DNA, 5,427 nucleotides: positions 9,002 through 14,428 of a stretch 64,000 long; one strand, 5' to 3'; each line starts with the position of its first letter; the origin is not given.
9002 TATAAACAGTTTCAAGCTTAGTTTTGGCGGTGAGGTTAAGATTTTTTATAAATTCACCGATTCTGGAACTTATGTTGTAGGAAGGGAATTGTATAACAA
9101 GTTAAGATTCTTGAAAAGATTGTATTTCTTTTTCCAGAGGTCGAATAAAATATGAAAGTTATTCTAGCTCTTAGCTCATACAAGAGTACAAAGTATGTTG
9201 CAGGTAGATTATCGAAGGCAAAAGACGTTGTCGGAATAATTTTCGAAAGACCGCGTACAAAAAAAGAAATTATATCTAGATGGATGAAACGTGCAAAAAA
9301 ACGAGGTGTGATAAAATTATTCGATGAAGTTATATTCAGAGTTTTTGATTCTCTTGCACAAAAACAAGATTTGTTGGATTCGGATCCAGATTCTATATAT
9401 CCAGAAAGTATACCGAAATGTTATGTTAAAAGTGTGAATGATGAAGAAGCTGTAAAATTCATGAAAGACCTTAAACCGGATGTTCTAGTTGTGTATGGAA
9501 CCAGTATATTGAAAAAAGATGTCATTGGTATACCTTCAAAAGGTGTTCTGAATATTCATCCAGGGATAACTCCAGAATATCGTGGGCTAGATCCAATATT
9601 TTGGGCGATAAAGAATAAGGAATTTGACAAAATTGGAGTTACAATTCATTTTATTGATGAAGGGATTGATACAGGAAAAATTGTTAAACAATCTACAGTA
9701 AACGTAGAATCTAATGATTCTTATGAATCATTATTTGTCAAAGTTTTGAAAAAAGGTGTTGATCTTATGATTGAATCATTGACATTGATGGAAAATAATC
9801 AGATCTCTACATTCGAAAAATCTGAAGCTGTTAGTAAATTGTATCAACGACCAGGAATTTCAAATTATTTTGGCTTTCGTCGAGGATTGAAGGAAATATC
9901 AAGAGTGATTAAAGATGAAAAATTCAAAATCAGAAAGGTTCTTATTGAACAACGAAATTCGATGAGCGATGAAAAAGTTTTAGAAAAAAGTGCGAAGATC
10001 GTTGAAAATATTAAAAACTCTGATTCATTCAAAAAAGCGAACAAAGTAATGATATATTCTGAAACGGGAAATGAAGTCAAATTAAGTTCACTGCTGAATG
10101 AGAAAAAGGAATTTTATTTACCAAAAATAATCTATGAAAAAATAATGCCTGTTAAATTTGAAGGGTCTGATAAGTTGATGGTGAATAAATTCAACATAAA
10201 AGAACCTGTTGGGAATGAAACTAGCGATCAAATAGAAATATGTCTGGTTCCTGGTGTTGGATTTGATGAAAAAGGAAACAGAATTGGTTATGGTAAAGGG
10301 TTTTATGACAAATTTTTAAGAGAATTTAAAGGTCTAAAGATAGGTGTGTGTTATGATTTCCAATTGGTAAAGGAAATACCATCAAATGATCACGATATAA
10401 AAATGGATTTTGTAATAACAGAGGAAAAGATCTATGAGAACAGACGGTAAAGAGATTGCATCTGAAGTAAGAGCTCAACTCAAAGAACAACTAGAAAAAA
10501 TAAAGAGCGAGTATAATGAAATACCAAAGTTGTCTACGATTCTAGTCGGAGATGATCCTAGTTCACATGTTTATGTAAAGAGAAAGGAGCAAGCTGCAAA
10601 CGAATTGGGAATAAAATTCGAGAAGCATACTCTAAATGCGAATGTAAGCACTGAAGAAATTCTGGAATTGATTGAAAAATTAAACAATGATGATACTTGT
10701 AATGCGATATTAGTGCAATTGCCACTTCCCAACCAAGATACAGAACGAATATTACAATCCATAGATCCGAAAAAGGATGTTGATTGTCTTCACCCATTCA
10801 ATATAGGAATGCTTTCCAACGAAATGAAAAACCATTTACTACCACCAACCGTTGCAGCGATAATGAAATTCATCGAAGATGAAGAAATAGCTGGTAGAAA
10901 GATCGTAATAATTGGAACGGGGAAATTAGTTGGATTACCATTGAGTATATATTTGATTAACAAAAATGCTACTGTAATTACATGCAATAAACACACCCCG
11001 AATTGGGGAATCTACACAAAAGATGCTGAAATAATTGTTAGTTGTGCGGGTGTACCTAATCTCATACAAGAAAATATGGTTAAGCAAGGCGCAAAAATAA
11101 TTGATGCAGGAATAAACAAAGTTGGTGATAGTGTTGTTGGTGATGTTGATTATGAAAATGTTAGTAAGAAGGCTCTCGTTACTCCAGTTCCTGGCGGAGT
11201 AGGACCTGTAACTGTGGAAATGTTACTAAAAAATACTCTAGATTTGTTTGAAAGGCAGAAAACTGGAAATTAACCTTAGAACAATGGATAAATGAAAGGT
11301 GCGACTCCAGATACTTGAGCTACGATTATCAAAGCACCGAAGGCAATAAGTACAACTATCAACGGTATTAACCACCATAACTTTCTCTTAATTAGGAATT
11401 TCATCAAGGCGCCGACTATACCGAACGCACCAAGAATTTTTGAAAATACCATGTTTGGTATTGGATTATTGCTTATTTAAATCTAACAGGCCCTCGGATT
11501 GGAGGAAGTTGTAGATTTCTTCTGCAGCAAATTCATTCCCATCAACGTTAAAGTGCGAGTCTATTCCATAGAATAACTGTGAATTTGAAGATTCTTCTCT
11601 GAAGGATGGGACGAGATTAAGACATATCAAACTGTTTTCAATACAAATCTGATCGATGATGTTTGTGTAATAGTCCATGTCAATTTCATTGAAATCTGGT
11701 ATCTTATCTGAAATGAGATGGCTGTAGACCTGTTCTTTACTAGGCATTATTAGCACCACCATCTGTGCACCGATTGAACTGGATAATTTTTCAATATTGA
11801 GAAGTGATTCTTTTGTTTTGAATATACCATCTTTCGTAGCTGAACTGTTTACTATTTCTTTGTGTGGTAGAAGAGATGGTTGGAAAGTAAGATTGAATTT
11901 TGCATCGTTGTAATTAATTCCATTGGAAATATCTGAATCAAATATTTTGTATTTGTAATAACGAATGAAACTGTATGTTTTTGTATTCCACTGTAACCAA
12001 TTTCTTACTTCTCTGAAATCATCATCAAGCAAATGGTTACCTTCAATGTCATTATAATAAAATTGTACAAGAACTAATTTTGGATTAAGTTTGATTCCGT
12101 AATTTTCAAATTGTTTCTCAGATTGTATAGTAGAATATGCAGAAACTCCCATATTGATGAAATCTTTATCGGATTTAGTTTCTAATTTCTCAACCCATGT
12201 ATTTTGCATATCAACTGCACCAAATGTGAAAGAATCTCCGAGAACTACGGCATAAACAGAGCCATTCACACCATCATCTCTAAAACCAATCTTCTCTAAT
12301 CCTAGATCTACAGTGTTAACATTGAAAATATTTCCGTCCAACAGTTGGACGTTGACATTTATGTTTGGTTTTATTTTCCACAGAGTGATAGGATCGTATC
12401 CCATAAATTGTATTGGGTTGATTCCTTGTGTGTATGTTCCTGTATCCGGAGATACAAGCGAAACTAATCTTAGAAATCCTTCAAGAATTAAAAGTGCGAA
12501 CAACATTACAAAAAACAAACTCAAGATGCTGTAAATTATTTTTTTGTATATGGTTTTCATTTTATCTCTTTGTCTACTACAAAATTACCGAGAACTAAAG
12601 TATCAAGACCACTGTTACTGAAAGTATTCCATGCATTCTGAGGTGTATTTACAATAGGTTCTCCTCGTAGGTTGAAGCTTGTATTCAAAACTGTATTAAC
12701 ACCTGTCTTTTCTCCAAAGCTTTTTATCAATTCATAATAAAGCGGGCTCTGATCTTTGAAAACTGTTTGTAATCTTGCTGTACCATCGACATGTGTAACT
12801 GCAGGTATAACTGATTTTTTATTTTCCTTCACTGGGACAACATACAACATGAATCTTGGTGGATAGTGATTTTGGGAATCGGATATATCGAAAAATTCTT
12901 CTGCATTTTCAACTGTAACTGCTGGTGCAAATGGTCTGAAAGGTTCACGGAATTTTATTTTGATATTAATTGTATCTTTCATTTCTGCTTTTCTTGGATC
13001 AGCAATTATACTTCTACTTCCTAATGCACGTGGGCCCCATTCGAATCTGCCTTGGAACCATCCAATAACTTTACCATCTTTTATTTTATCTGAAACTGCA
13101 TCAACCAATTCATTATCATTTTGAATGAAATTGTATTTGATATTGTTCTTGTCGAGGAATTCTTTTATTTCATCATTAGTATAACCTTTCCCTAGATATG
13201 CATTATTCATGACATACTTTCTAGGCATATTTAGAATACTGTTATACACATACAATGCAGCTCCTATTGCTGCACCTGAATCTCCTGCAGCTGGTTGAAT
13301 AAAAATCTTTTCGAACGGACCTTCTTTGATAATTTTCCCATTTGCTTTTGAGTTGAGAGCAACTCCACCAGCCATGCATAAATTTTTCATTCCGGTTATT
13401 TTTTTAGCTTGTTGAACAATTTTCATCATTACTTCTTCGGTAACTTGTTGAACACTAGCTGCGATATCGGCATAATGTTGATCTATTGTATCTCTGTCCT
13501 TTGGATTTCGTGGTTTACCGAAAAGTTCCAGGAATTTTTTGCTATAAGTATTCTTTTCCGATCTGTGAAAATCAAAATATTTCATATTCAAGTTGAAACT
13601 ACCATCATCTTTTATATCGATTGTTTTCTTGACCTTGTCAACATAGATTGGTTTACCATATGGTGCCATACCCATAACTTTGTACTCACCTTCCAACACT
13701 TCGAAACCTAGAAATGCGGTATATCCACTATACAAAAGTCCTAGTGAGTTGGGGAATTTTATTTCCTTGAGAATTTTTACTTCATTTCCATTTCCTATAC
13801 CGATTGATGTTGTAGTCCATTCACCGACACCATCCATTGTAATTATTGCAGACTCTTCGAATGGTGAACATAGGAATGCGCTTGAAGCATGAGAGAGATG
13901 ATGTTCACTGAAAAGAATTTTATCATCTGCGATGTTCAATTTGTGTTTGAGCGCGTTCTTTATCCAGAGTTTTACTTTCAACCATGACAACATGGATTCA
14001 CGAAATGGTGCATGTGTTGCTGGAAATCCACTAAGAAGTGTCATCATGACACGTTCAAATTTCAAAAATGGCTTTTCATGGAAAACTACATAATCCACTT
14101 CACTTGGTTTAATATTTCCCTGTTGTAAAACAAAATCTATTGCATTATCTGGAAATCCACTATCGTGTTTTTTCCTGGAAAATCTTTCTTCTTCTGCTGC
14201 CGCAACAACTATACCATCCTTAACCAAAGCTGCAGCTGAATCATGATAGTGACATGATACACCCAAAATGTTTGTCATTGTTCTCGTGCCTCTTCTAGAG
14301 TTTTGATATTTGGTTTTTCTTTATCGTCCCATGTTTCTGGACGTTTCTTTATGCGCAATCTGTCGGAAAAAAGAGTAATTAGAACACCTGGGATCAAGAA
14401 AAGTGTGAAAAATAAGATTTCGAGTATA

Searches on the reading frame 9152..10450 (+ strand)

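Call 8: search_protein_families(library=pfam, proteins=[window:9152-10450:+], max_evalue=0.01)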
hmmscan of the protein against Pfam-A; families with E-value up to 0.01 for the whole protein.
window:9152-10450:+ (432 aa): 2 families
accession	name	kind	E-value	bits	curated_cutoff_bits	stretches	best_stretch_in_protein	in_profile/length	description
PF01812.26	5-FTHF_cyc-lig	-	1.7e-38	132.9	27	1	258-424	2-186/186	5-formyltetrahydrofolate cyclo-ligase family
PF00551.24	Formyl_trans_N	-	2.8e-23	83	26.1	1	93-209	64-180/181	Formyl transferase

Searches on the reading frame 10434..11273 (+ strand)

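Call 8: search_protein_families(library=pfam, proteins=[window:10434-11273:+], max_evalue=0.01)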
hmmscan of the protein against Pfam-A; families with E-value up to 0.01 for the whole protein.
window:10434-11273:+ (279 aa): 2 families
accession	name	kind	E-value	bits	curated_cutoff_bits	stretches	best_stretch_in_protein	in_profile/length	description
PF02882.25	THF_DHG_CYH_C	-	1.1e-48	165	27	1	120-275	1-159/160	Tetrahydrofolate dehydrogenase/cyclohydrolase, NAD(P)-binding domain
PF00763.28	THF_DHG_CYH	-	3e-38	131.1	32.8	1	4-117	2-115/115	Tetrahydrofolate dehydrogenase/cyclohydrolase, catalytic domain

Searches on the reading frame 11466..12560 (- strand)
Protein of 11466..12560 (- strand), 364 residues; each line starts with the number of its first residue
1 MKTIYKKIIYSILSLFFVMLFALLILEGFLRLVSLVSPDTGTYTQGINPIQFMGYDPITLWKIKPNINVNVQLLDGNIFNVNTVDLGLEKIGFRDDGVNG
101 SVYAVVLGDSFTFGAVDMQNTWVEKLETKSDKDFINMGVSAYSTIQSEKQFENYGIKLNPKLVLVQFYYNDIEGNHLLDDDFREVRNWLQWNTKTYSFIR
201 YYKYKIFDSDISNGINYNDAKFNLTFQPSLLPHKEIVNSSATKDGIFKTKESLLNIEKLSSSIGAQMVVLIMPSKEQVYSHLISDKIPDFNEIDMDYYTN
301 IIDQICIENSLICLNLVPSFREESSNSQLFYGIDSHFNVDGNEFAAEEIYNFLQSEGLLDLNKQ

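Call 13: search_protein_families(library=pfam, proteins=[window:11466-12560:-], max_evalue=0.00001)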
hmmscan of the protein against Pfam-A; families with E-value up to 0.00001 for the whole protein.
window:11466-12560:- (364 aa): 2 families
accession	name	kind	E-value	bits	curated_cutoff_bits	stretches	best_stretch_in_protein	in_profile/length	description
PF13472.12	Lipase_GDSL_2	-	2.6e-06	28.5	32.9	0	106-266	1-99/178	GDSL-like Lipase/Acylhydrolase family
PF16822.11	ALGX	-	9e-06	26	26.5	0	249-363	28-141/268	SGNH hydrolase-like domain, acetyltransferase AlgX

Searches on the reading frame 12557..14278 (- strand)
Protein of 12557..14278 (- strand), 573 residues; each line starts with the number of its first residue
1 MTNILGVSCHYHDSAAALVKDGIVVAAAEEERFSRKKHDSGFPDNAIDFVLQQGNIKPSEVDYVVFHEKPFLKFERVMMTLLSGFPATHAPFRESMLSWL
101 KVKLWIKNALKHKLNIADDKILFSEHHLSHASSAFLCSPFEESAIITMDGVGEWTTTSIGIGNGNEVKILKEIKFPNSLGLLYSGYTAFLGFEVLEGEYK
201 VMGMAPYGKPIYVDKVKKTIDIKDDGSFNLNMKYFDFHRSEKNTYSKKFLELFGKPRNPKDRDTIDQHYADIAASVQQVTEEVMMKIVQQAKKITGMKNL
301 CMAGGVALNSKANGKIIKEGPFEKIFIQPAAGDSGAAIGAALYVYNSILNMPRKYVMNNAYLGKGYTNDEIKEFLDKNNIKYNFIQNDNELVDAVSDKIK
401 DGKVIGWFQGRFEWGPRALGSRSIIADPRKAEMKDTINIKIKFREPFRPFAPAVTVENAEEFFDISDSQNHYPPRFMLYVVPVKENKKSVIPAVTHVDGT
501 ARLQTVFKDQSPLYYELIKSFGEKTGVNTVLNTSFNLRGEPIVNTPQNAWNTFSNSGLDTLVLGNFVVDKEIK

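Call 13: search_protein_families(library=pfam, proteins=[window:12557-14278:-], max_evalue=0.00001)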
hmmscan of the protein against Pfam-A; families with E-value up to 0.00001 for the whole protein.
window:12557-14278:- (573 aa): 3 families
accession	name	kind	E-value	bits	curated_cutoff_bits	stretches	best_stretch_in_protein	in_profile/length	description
PF02543.21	Carbam_trans_N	-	4.3e-84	283.3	24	1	4-342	2-346/346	Carbamoyltransferase N-terminus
PF16861.10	Carbam_trans_C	-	4.6e-71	238.3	27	1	397-570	2-170/170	Carbamoyltransferase C-terminus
PF00814.31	TsaD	-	8.9e-07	29.3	24.8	0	210-319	138-240/264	tRNA N6-adenosine threonylcarbamoyltransferase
